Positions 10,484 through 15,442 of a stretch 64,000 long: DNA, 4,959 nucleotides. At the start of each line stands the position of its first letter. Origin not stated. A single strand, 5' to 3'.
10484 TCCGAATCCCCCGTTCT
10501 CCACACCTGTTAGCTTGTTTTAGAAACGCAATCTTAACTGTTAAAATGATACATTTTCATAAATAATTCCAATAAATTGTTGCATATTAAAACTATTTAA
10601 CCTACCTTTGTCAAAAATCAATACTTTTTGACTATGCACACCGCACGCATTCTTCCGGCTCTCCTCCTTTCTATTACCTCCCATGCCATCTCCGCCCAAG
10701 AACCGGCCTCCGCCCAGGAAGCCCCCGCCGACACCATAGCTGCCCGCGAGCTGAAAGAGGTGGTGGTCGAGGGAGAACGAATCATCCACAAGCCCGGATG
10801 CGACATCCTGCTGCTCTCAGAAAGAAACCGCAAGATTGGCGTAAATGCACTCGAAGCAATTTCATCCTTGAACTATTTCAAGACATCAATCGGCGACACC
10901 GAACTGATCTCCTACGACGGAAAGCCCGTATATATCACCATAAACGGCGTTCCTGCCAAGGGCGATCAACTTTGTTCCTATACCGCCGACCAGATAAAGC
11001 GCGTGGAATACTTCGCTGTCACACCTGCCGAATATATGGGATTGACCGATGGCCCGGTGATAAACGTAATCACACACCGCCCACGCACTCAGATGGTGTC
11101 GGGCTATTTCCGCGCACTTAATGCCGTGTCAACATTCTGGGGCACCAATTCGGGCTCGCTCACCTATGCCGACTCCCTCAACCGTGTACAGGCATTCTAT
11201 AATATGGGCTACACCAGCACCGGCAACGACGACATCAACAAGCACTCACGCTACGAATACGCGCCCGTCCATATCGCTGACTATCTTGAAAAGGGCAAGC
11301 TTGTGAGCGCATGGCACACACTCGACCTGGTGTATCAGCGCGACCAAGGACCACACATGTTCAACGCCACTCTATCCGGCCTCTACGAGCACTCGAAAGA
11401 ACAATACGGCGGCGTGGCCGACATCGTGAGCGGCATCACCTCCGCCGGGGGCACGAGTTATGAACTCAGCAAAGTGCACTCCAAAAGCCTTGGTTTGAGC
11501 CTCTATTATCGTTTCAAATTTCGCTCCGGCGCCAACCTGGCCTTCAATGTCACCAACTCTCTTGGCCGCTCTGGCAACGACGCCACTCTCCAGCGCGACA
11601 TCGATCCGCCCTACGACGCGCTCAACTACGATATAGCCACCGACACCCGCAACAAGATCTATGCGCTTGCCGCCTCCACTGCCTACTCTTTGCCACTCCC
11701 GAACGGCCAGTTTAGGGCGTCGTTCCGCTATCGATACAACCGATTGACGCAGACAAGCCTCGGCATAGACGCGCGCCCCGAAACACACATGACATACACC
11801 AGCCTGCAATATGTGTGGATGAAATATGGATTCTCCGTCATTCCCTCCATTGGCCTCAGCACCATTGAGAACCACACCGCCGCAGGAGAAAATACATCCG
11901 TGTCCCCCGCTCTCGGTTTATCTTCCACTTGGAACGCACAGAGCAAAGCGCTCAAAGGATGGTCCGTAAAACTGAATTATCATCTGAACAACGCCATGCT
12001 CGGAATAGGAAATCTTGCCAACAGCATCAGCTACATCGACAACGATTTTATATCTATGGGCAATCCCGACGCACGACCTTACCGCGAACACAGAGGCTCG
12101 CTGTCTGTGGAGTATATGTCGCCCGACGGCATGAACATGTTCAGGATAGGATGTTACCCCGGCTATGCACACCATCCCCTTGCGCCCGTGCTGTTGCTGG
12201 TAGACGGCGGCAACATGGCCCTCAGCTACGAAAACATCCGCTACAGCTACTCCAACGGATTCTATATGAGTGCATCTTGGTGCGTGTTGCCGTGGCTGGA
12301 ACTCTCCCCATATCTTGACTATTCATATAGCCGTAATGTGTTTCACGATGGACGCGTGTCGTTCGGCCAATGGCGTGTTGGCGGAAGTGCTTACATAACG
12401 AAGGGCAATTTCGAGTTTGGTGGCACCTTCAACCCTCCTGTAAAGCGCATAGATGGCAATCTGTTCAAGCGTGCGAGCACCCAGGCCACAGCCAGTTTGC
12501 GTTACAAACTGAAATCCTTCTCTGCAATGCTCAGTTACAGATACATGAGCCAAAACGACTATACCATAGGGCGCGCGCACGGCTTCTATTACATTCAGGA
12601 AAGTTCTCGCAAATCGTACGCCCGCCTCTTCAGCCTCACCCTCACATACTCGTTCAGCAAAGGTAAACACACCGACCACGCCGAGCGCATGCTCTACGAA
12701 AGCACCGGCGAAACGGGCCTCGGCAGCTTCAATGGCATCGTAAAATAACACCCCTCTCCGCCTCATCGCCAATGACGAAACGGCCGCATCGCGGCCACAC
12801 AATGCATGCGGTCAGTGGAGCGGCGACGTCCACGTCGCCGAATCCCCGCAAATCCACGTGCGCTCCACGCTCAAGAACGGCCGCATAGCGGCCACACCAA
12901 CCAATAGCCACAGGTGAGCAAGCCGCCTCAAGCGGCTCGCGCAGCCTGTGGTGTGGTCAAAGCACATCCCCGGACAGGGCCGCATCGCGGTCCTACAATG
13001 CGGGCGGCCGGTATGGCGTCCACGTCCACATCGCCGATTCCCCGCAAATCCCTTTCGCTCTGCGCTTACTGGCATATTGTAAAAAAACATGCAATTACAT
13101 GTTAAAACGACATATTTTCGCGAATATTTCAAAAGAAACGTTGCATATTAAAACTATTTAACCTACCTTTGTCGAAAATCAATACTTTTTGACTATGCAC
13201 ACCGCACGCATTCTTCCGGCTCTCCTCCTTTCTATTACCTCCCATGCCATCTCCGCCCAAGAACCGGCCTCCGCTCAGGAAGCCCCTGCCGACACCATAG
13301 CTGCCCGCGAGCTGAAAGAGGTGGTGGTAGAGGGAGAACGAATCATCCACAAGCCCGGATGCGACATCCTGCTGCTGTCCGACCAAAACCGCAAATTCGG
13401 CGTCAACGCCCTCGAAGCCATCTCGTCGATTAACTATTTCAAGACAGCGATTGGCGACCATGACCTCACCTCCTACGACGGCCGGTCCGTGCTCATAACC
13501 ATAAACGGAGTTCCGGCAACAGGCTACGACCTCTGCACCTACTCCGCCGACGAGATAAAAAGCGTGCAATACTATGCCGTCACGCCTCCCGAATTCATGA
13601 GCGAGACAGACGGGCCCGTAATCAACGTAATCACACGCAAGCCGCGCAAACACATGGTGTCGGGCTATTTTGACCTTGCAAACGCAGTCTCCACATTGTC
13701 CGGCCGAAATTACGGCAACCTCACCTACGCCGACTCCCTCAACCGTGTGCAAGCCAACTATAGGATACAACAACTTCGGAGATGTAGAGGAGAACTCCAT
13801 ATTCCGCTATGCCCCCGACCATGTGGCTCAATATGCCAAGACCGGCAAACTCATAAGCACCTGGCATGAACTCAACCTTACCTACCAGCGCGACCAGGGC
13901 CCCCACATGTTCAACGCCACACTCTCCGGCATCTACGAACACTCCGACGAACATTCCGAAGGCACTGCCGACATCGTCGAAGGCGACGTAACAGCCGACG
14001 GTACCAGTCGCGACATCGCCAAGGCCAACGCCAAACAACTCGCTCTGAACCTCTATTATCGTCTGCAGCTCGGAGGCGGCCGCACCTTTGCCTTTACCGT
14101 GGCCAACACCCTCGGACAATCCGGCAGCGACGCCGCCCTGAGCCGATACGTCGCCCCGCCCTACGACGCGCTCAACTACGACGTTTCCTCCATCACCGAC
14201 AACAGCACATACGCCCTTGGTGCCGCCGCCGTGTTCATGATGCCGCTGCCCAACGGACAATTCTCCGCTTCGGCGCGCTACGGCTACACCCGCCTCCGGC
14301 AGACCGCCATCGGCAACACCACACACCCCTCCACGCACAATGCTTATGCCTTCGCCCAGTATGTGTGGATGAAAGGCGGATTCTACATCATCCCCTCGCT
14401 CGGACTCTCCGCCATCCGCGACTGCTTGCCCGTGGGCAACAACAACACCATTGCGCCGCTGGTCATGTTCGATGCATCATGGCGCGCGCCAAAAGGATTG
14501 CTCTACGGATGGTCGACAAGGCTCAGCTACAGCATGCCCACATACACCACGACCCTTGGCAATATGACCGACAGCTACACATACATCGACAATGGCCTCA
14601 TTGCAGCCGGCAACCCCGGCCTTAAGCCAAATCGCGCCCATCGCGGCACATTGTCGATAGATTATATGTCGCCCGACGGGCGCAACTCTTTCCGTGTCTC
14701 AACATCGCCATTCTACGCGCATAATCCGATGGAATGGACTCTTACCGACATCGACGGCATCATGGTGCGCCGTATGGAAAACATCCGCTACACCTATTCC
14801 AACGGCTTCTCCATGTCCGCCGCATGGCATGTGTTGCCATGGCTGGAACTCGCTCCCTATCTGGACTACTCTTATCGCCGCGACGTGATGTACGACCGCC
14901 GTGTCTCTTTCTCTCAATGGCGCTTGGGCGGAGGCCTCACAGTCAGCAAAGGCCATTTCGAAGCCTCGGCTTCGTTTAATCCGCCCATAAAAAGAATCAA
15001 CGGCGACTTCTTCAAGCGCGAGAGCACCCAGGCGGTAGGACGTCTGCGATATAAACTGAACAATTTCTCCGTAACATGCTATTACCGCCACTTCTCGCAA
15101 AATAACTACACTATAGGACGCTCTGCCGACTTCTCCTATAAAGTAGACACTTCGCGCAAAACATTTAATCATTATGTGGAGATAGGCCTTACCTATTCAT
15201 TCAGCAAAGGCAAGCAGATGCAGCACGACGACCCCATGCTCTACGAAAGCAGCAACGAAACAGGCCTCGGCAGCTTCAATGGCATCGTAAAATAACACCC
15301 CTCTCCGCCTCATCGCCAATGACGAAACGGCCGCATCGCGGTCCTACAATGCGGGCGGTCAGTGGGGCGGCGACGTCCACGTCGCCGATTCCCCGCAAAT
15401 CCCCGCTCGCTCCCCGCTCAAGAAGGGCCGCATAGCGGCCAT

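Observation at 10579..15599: Tandem surface beta-barrel genes with near-identical ends and divergent interiors (cassette-like array)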

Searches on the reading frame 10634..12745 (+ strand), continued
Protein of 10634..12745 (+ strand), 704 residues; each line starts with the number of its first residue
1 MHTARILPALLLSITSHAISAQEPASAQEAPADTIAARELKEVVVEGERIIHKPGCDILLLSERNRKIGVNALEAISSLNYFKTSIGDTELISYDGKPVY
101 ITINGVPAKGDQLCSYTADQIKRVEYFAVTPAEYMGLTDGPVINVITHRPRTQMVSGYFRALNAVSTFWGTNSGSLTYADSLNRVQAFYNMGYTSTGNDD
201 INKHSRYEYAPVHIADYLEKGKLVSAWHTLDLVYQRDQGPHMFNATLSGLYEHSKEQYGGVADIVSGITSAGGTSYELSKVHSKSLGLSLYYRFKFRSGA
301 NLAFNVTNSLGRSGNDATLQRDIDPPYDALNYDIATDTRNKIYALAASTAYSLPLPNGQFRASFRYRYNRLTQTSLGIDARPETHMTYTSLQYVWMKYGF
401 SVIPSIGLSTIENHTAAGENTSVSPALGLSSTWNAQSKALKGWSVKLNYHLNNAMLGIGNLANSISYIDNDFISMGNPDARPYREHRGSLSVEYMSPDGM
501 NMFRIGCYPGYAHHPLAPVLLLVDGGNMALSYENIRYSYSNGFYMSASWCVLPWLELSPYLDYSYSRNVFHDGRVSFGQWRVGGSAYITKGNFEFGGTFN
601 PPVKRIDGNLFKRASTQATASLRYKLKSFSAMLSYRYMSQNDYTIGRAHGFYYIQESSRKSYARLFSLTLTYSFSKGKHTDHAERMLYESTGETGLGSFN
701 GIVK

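Call 85: fold_search(model_id=the predicted structure, library=pdb)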
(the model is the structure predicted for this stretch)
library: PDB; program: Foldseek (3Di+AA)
matches with E <= 10: 823; with E <= 0.001: 218
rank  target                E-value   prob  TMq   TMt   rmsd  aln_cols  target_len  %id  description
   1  2hdf                  1.4e-17  1.00  0.48  0.56  10.8       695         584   11  Crystal structure of the Colicin I receptor Cir from E.coli (released 2007-05-08)
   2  2gsk_A                5.5e-17  1.00  0.47  0.54  10.5       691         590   15  Structure of the BtuB:TonB Complex (released 2006-06-13)
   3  9nn6_A                6.1e-17  1.00  0.49  0.54  10.3       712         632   12  E. coli Cir in Complex with the RBD of Microcin V (released 2025-09-24)
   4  2hdi_A                6.4e-17  1.00  0.48  0.55   9.7       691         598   11  Crystal structure of the Colicin I receptor Cir from E.coli in complex with receptor binding domain of Colicin Ia. (released 2007-05-08)
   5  5out                  8.4e-17  1.00  0.50  0.49  10.3       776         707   12  CRYSTAL STRUCTURE OF THE FERRIC ENTEROBACTIN RECEPTOR (PFEA) MUTANT (G324V) FROM PSEUDOMONAS AERUGINOSA (released 2018-09-05)
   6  8the_A                1.1e-16  1.00  0.55  0.55  10.0       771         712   10  Cryo-EM structure of Pseudomonas aeruginosa TonB-dependent transporter PhuR in complex with synthetic antibody and hem (released 2024-01-31)
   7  3m8d                  1.1e-16  1.00  0.45  0.52  10.4       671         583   15  Crystal structure of spin-labeled BtuB V10R1 with bound calcium and cyanocobalamin (released 2010-09-15)
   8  5mzs                  1.1e-16  1.00  0.48  0.47  10.8       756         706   12  Crystal structure of the ferric enterobactin receptor (PfeA) mutant (R480A_Q482A) from Pseudomonas aeruginosa (released 2018-02-14)
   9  3ddr_A                1.2e-16  1.00  0.51  0.48  11.3       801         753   10  Structure of the Serratia marcescens hemophore receptor HasR-Ile671Gly mutant in complex with its hemophore HasA and h (released 2009-01-20)
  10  1ujw_A                1.6e-16  1.00  0.45  0.54  10.4       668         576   16  Structure of the complex between BtuB and Colicin E3 Receptor binding domain (released 2003-11-25)
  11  5m9b                  1.9e-16  1.00  0.49  0.49  10.1       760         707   12  Crystal structure of the ferric enterobactin receptor (PfeA) from Pseudomonas aeruginosa (released 2018-02-21)
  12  6r1f                  2.4e-16  1.00  0.48  0.48  10.2       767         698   12  Crystal structure of the ferric enterobactin receptor mutant R480A from Pseudomonas aeruginosa (PfeA) in complex with en (released 2019-04-10)
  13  6i2j                  2.4e-16  1.00  0.48  0.48  10.5       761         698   13  Crystal structure of the ferric enterobactin receptor mutant (Q482A) from Pseudomonas aeruginosa (PfeA) in complex with  (released 2019-01-16)
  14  6q5e                  2.5e-16  1.00  0.49  0.49  10.3       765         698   12  Crystal structure of the ferric enterobactin receptor from Pseudomonas aeruginosa (PfeA) in complex with enterobactin (released 2019-01-16)
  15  1fep                  3.1e-16  1.00  0.51  0.52  10.0       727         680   11  FERRIC ENTEROBACTIN RECEPTOR (released 1999-01-13)
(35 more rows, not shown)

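Call 96: list_cluster_members(proteins=[P0001, P0002, P0003, P0005, P0014, P0004])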
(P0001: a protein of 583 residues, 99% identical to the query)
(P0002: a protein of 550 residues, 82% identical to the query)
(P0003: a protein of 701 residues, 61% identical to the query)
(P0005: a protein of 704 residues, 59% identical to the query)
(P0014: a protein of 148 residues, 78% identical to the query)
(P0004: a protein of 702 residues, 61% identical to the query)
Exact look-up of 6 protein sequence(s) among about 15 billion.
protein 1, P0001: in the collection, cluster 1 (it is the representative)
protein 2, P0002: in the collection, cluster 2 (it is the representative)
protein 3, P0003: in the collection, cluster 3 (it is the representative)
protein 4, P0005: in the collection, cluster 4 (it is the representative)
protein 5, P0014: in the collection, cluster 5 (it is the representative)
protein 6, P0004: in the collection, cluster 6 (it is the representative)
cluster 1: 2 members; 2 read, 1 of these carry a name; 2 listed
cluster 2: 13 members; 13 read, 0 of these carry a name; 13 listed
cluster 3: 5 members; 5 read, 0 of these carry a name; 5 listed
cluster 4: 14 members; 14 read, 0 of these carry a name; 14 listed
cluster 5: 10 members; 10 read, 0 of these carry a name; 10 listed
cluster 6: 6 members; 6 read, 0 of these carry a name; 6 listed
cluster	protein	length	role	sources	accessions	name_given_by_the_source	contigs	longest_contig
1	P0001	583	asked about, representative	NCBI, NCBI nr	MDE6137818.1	MAG: hypothetical protein K2F97_10125, partial [Muribaculaceae bacterium] | hypothetical protein [Muribaculaceae bacterium]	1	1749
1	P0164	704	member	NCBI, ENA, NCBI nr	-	-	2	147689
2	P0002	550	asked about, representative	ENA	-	-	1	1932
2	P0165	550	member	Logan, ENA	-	-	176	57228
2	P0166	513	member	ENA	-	-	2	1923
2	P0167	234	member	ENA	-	-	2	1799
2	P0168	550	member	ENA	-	-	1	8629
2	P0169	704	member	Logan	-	-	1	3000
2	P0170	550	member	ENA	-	-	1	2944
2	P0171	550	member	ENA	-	-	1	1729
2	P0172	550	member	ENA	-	-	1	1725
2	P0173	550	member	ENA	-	-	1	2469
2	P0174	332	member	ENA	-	-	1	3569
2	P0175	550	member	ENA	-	-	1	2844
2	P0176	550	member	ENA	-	-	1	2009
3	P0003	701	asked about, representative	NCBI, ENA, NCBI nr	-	-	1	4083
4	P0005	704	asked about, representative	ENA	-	-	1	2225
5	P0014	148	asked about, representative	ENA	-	-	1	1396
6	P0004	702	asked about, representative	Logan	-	-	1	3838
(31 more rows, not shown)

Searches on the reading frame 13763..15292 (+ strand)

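Call 7: search_protein_families(library=pfam, proteins=[window:13763-15292:+], max_evalue=0.01)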
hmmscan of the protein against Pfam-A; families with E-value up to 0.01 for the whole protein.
window:13763-15292:+ (510 aa): 1 family
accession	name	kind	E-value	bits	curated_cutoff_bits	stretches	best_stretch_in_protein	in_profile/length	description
PF14905.12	OMP_b-brl_3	-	3.7e-10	39.9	27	1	254-478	179-408/408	Outer membrane protein beta-barrel family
